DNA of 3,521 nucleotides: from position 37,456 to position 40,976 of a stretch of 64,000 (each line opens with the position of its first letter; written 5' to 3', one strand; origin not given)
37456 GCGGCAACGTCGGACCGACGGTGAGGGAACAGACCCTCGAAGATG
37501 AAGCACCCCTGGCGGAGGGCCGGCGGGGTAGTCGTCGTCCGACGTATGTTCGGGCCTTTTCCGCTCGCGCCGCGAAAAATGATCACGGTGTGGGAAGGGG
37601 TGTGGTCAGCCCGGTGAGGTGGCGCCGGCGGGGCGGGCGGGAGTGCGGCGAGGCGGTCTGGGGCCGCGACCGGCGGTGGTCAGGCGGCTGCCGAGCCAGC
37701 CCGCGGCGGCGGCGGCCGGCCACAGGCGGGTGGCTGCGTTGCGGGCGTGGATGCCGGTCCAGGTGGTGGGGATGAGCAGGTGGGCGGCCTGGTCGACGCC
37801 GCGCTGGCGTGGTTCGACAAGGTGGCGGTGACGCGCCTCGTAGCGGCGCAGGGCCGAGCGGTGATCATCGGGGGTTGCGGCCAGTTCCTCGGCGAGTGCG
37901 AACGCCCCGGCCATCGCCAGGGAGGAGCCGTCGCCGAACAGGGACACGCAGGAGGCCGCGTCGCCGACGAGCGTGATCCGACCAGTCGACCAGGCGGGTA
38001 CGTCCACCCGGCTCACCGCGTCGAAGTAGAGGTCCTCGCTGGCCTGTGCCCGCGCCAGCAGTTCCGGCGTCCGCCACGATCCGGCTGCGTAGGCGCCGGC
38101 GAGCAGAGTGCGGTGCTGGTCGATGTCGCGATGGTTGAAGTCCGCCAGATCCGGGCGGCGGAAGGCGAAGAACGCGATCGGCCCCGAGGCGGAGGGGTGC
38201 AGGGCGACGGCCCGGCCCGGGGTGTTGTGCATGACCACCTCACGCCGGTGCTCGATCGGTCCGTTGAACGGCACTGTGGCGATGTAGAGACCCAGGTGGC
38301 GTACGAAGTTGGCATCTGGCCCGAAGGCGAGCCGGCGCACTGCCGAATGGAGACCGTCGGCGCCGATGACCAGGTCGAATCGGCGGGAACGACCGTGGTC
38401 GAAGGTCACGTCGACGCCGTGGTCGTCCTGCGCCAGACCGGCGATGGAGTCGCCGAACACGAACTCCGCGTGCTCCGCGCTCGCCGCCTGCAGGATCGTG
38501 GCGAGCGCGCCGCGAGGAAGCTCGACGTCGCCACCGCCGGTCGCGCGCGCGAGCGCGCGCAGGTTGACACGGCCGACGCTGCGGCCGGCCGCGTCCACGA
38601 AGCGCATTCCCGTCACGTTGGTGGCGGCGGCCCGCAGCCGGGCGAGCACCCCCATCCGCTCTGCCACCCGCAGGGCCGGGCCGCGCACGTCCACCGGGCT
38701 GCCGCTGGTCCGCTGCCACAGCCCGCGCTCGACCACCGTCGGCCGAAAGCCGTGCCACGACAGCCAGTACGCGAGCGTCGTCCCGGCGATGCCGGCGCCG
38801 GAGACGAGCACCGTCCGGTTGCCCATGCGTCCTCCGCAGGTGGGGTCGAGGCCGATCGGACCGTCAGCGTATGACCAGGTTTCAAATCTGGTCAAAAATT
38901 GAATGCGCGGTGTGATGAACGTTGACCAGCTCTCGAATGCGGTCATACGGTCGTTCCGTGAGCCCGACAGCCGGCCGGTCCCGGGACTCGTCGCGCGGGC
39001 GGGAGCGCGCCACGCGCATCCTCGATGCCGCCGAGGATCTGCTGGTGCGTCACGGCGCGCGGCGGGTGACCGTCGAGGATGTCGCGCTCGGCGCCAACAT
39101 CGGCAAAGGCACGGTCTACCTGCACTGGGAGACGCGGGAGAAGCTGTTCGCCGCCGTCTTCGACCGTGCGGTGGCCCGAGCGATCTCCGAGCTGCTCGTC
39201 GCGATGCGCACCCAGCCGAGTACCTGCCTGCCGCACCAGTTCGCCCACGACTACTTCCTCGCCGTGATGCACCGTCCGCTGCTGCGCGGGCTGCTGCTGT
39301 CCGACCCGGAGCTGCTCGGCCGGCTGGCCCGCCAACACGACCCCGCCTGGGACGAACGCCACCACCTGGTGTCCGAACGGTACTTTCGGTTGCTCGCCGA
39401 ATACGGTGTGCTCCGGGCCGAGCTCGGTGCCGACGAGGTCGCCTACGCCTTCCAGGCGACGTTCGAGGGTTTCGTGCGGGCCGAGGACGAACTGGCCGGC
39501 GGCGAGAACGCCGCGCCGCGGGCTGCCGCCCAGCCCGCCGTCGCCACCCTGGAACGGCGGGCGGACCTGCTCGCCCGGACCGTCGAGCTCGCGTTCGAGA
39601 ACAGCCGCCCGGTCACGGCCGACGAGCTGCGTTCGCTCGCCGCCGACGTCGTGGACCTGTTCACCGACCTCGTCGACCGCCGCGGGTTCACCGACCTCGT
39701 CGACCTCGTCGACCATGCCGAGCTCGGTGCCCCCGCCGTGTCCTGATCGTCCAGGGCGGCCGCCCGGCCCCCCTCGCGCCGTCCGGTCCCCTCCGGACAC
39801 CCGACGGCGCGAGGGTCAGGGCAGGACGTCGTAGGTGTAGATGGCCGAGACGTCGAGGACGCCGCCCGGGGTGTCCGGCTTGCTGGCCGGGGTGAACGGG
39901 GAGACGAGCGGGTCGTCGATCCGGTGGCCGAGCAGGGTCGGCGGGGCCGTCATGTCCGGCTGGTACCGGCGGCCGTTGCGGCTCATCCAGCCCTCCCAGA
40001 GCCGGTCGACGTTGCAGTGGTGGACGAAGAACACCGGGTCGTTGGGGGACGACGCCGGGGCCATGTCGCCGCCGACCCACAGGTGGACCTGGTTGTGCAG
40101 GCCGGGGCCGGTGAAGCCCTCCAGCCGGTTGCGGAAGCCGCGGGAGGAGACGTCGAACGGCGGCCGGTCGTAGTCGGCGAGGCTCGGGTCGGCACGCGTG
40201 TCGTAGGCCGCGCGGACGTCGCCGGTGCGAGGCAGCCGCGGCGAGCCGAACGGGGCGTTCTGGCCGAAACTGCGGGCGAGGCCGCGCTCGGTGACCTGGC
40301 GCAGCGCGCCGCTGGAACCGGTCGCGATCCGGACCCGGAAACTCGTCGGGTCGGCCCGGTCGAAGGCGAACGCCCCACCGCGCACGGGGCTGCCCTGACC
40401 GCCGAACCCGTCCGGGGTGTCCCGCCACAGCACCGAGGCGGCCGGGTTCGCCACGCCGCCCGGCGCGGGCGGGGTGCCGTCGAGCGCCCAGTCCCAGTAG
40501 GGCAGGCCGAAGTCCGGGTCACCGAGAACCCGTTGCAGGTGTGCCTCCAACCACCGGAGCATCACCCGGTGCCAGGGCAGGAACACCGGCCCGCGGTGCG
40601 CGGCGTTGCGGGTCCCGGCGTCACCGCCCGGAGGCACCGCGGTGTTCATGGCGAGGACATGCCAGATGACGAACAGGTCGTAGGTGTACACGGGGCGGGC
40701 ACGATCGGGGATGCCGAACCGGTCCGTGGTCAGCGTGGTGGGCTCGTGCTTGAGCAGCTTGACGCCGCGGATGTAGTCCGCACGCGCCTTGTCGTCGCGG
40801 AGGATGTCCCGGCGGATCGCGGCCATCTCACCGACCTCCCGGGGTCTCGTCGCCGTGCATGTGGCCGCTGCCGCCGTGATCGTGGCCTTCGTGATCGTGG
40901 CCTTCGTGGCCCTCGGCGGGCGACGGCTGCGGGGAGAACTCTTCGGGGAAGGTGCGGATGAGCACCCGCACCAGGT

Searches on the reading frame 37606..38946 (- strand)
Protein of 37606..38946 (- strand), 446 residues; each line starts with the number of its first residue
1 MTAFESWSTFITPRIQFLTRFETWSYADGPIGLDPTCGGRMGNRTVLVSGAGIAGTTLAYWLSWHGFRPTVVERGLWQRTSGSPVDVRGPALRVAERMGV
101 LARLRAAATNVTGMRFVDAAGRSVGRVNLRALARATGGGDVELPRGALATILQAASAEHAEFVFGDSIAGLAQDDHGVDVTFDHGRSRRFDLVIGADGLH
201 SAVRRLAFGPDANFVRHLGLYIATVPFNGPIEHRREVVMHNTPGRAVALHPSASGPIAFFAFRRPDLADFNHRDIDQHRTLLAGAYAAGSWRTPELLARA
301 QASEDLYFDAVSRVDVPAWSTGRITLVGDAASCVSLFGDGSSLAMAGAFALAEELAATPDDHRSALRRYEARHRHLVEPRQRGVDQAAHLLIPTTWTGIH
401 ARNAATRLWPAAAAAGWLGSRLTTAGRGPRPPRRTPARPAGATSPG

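Call 9: search_protein_families(library=pfam, proteins=[window:37606-38946:-], max_evalue=0.01)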
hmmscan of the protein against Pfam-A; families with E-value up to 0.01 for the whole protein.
window:37606-38946:- (446 aa): 3 families
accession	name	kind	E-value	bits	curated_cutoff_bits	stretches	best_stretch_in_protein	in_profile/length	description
PF01494.25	FAD_binding_3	-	8.4e-19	68.4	22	1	45-374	3-339/349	FAD binding domain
PF01266.30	DAO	-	1.9e-07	31.4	27.9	2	89-278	87-289/353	FAD dependent oxidoreductase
PF13450.12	NAD_binding_8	-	0.007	17.1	21.9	0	50-75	3-28/68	NAD(P)-binding Rossmann-like domain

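Call 16: search_protein_families(library=ncbifam, proteins=[window:37606-38946:-], max_evalue=0.001)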
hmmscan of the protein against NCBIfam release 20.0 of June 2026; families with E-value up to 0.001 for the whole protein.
window:37606-38946:- (446 aa): 48 families (the best 25 are shown)
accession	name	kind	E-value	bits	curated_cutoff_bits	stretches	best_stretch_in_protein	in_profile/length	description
NF005761.0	PRK07588.1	equivalog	2.2e-89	300.1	454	1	46-420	3-378/392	FAD-binding domain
NF004523.0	PRK05868.1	equivalog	1.5e-68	231.3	536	1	44-382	2-343/372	FAD-binding protein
NF033476.1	tet_destruct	subfamily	1.9e-61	208.1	550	1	44-382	4-342/386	tetracycline destructase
NF005313.0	PRK06847.1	subfamily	6.7e-49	166.8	372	1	44-375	5-335/375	hypothetical protein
NF033623.1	urate_HpxO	equivalog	2.2e-30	105.8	500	1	46-374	2-329/381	FAD-dependent urate hydroxylase HpxO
NF005720.0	PRK07538.1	subfamily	2.9e-25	89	400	1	44-375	3-352/418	hypothetical protein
NF006021.0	PRK08163.1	equivalog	8.8e-23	80.9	459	1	43-372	5-338/398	3-hydroxybenzoate 6-monooxygenase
NF005566.0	PRK07236.1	subfamily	9.2e-23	80.8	333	2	43-206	6-159/386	hypothetical protein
NF005243.0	PRK06753.1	equivalog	1.6e-21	76.7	365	2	46-206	3-157/374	hypothetical protein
TIGR01988.1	Ubi-OHases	subfamily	6e-17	61.5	224.65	1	46-207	2-171/387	ubiquinone biosynthesis hydroxylase, UbiH/UbiF/VisC/COQ6 family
NF005691.0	PRK07494.1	equivalog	5e-15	54.9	459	1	44-205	9-172/404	UbiH/UbiF family hydroxylase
NF005452.0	PRK07045.1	equivalog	2.5e-12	46.4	397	1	45-206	7-170/388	putative monooxygenase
TIGR01984.1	UbiH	equivalog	3.7e-12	45.7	392.2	1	46-370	2-327/382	2-octaprenyl-6-methoxyphenyl hydroxylase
NF004829.0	PRK06183.1-3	subfamily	4e-12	45.6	390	1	43-206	8-180/520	bifunctional 3-(3-hydroxy-phenyl)propionate/3-hydroxycinnamic acid hydroxylase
NF005062.0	PRK06475.1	equivalog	4.7e-12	45.4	524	1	43-220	3-187/401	FAD-binding protein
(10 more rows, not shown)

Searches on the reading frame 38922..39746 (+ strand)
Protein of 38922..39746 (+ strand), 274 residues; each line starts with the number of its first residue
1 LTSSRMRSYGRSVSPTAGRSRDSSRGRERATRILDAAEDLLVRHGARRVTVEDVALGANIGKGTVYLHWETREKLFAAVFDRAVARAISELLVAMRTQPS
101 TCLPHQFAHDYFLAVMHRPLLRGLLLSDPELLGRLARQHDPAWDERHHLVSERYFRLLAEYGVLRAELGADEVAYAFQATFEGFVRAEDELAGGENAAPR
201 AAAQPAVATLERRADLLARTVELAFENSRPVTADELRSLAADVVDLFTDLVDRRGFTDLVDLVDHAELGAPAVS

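Call 16: search_protein_families(library=ncbifam, proteins=[window:38922-39746:+], max_evalue=0.001)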
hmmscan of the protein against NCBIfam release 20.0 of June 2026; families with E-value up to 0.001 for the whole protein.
window:38922-39746:+ (274 aa): 10 families
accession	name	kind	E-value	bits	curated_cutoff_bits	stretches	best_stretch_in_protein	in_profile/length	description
NF041196.1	ScbR_bind_reg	equivalog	1.4e-08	35.1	150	1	30-122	8-101/191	ScbR family autoregulator-binding transcription factor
NF051852.1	efflux_TF_MtrR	exception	1.4e-06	28.3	280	1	32-91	14-73/205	multidrug efflux system transcriptional repressor MtrR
NF007430.0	PRK09975.1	equivalog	5.3e-06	25.7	274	1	32-93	15-74/220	acrEF/envCD operon transcriptional regulator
NF053878.1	FATransRegFadRBac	equivalog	5.6e-06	26.3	200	1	29-97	4-72/190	fatty acid metabolism transcriptional regulator FadR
NF007949.0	PRK10668.1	equivalog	9.4e-06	25.3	271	1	26-91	9-73/216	multidrug efflux transporter transcriptional repressor AcrR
NF053731.1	TransRegFasRMycb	equivalog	2.2e-05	24.3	330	1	27-98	10-81/199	HTH-type transcriptional activator FasR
NF050111.1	TransRegSACE7040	equivalog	0.00011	22.1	250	1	29-81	2-54/186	SACE_7040 family transcriptional regulator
NF011572.0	PRK14996.1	equivalog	0.00032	20.7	144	1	28-86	8-66/192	TetR family transcriptional regulator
TIGR03968.1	mycofact_TetR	equivalog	0.00095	18.8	224.9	0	27-94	5-74/190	mycofactocin system transcriptional regulator MftR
TIGR03613.1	RutR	equivalog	0.00099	19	368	0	28-90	8-70/202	pyrimidine utilization regulatory protein R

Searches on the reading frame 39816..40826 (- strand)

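Call 16: search_protein_families(library=ncbifam, proteins=[window:39816-40826:-], max_evalue=0.001)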
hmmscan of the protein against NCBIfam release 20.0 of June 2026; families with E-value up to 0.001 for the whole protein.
window:39816-40826:- (336 aa): 2 families
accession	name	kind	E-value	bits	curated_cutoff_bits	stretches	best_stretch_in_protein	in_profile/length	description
NF047834.1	TyrosinaseMelC2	equivalog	3.6e-45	154.3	450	1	49-333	31-272/272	tyrosinase MelC2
NF041220.1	BagH_FevF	exception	4.4e-22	78.6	630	1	48-283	31-261/305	bagremycin/ferroverdin biosynthesis o-aminophenol oxidase BagH/FevF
